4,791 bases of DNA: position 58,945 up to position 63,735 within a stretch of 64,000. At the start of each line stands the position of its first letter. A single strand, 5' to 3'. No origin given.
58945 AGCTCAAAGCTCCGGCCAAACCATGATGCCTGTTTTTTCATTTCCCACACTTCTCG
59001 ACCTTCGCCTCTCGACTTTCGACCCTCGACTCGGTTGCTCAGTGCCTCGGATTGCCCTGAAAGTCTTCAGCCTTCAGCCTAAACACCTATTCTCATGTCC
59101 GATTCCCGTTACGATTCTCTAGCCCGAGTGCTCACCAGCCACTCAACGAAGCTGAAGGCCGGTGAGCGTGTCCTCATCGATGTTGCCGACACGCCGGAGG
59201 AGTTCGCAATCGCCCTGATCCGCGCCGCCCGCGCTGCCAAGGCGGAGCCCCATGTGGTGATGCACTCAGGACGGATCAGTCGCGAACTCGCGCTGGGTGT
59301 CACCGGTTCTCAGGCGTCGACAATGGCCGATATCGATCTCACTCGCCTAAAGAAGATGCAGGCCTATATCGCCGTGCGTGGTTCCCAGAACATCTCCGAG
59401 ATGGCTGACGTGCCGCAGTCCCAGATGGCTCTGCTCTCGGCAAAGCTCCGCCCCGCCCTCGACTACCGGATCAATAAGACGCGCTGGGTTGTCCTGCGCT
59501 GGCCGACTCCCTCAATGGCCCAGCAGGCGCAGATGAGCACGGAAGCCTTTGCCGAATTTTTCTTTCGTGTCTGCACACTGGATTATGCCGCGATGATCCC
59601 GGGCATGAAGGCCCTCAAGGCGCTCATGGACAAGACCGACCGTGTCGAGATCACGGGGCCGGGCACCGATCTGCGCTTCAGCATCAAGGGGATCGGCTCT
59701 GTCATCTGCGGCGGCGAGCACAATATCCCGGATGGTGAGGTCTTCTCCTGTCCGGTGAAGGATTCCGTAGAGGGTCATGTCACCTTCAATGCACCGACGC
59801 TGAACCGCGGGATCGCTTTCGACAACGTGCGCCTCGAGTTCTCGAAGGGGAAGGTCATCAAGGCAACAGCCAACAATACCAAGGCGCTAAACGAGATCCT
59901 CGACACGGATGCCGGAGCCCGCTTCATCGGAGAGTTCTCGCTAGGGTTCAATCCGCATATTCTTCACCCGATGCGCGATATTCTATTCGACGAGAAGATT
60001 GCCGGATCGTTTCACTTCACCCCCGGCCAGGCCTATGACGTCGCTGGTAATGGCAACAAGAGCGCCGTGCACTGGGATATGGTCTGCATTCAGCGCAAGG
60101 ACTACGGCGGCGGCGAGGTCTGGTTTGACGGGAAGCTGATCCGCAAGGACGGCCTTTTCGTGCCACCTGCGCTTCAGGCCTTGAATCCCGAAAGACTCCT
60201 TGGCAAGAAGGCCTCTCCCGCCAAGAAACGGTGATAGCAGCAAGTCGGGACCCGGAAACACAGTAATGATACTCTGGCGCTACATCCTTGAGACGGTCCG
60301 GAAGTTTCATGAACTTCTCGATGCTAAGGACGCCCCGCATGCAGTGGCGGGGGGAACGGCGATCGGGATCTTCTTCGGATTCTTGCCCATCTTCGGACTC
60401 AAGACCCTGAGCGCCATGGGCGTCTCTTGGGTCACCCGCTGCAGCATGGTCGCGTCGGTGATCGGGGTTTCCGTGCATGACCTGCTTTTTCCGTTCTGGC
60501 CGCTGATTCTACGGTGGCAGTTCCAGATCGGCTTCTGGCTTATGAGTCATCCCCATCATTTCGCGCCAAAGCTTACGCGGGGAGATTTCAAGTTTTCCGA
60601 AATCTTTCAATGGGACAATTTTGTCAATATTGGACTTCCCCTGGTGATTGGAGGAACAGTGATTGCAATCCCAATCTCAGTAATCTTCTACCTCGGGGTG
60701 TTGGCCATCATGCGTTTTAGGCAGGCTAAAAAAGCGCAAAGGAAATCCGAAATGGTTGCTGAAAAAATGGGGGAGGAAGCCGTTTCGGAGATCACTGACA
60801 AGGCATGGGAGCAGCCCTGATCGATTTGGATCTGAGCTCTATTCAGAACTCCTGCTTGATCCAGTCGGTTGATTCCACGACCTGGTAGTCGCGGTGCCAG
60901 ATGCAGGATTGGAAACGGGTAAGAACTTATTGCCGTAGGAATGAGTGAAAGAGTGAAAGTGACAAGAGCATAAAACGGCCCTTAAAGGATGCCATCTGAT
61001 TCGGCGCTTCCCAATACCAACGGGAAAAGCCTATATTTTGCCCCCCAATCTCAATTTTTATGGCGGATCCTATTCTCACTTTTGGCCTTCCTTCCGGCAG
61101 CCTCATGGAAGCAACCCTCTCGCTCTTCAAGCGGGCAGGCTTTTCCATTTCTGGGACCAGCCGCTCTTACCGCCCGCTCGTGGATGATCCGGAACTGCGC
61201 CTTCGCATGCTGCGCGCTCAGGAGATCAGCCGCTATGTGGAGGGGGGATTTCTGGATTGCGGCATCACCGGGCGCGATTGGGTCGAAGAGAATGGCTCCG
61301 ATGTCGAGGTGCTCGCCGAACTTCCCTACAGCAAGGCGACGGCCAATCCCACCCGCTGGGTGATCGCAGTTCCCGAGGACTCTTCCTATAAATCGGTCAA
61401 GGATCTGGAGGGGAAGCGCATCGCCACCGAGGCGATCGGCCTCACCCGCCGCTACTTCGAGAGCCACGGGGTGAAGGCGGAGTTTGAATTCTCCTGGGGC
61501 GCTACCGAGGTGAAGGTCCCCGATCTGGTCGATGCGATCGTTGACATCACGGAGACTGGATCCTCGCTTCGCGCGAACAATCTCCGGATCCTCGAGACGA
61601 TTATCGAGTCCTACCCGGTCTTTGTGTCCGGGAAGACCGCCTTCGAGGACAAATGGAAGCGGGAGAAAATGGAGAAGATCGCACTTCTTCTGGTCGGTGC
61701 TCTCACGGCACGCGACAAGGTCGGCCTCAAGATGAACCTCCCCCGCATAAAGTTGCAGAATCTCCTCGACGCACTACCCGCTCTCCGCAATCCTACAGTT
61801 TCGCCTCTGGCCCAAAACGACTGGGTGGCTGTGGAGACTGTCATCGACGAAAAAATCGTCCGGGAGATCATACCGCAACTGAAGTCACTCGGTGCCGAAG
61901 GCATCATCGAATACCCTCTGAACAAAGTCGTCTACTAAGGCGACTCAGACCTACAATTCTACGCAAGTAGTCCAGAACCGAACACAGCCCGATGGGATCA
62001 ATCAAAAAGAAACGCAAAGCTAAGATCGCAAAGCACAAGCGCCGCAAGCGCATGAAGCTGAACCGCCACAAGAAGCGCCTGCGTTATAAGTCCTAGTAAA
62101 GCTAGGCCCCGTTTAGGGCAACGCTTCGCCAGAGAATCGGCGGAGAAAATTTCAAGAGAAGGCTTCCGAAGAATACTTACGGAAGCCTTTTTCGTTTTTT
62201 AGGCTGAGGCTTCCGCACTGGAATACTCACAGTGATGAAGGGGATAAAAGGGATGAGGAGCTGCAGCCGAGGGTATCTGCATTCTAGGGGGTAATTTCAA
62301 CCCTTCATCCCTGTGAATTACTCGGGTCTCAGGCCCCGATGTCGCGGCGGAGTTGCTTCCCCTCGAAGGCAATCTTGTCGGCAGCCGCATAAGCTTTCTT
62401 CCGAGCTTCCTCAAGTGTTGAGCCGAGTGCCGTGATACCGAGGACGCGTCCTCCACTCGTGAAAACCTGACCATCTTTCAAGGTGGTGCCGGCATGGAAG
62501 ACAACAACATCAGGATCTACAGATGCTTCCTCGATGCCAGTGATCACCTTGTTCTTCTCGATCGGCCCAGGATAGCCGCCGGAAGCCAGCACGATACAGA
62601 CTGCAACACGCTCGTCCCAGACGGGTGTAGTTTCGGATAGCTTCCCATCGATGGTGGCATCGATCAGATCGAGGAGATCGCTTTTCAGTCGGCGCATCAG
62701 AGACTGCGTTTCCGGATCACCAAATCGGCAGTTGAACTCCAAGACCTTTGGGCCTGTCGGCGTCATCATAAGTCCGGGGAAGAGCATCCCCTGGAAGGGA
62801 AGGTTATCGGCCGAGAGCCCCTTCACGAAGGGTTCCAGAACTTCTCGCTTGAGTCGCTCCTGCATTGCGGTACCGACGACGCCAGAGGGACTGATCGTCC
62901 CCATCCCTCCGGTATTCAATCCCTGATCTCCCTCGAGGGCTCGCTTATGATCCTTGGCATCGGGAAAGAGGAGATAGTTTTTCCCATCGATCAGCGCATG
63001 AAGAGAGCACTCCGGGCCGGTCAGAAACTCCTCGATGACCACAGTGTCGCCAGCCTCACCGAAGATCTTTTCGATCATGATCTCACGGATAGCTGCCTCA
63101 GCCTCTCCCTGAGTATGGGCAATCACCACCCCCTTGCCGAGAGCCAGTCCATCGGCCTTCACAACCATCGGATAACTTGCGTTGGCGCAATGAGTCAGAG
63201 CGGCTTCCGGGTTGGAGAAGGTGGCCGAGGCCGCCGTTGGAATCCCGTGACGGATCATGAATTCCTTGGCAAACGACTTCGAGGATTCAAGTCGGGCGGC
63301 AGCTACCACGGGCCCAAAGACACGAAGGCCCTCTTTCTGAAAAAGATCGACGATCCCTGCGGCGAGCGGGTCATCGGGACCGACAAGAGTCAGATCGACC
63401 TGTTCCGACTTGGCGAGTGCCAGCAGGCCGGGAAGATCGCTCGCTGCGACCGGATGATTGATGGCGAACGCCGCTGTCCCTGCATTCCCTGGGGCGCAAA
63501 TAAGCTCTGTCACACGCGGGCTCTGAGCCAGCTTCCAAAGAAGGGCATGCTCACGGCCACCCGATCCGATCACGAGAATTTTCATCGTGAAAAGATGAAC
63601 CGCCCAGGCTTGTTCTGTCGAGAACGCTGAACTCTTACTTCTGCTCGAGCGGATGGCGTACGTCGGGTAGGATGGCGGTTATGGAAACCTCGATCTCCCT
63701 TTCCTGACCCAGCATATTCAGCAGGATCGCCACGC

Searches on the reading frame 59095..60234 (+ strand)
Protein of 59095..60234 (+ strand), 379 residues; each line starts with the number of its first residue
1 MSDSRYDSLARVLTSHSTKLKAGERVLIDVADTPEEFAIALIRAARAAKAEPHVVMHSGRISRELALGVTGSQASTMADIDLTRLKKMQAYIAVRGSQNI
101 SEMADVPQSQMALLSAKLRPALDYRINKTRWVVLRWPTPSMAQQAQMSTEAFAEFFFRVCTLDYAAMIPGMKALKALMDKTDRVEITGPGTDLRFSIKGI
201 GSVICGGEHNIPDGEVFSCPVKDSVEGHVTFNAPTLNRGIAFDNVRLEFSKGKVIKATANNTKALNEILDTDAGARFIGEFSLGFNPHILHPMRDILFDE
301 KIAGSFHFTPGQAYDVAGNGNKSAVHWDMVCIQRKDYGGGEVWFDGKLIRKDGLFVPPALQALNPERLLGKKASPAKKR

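Call 76: search_protein_families(library=pfam, proteins=[window:59095-60234:+], max_evalue=0.0001)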
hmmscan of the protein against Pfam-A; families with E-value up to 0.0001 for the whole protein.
window:59095-60234:+ (379 aa): 1 family
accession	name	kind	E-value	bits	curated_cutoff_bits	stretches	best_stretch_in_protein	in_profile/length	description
PF02073.20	Peptidase_M29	-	3.9e-49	168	27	1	4-336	3-387/406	Thermophilic metalloprotease (M29)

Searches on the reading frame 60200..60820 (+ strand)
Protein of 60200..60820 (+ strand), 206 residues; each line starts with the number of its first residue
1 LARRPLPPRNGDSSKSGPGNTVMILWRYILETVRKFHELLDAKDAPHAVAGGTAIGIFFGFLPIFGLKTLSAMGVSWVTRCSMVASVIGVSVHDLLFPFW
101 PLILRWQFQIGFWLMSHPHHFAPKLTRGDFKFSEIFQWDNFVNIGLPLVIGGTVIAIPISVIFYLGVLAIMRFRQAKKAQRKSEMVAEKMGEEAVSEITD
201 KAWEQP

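Call 76: search_protein_families(library=pfam, proteins=[window:60200-60820:+], max_evalue=0.0001)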
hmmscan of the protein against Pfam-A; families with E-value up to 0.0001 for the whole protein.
window:60200-60820:+ (206 aa): 1 family
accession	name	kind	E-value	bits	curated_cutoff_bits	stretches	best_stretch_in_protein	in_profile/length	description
PF09835.14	DUF2062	-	3.6e-26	92.3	27.4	1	35-179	7-146/147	Uncharacterized protein conserved in bacteria (DUF2062)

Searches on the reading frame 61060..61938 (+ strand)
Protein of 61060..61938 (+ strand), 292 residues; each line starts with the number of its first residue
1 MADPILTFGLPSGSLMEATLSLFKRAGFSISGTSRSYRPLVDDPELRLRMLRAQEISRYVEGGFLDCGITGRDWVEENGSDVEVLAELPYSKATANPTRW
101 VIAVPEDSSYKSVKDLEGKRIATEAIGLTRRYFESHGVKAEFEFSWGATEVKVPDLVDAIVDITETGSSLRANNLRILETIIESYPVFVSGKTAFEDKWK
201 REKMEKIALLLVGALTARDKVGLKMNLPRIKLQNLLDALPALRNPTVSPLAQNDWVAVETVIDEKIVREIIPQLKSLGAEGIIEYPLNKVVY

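Call 76: search_protein_families(library=pfam, proteins=[window:61060-61938:+], max_evalue=0.0001)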
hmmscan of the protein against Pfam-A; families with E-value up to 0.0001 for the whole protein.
window:61060-61938:+ (292 aa): 2 families
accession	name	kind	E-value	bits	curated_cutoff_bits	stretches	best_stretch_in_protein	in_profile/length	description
PF01634.23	HisG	-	2.7e-43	148.1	25.5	1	52-209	1-154/158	ATP phosphoribosyltransferase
PF08029.16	HisG_C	-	1.9e-26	92.4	23.5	1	217-289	1-73/73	HisG, C-terminal domain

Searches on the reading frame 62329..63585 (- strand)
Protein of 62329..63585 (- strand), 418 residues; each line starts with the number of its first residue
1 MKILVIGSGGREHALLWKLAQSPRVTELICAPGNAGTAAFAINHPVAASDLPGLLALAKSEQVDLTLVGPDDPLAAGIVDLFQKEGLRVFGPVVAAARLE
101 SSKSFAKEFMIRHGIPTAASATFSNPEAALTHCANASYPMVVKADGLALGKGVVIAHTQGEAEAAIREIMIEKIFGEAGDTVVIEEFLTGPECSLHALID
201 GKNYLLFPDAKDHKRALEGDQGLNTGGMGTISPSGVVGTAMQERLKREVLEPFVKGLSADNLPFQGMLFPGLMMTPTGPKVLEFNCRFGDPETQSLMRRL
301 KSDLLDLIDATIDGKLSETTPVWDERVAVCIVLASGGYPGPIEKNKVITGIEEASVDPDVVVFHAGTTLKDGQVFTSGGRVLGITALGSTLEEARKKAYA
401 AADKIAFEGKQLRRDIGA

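Call 76: search_protein_families(library=pfam, proteins=[window:62329-63585:-], max_evalue=0.0001)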
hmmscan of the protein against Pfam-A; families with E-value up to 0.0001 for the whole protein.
window:62329-63585:- (418 aa): 4 families
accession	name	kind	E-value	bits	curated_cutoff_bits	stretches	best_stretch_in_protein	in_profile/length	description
PF01071.24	GARS_A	-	5.4e-74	248.7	27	1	101-293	1-194/194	Phosphoribosylglycinamide synthetase, ATP-grasp (A) domain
PF02844.21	GARS_N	-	6e-38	130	29.5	1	1-100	1-100/100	Phosphoribosylglycinamide synthetase, N domain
PF02843.22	GARS_C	-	1e-33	116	34.8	1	328-417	1-90/92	Phosphoribosylglycinamide synthetase, C domain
PF02786.22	CPSase_L_D2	-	8.7e-06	25.8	19.8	1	103-191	2-92/211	Carbamoyl-phosphate synthase L chain, ATP binding domain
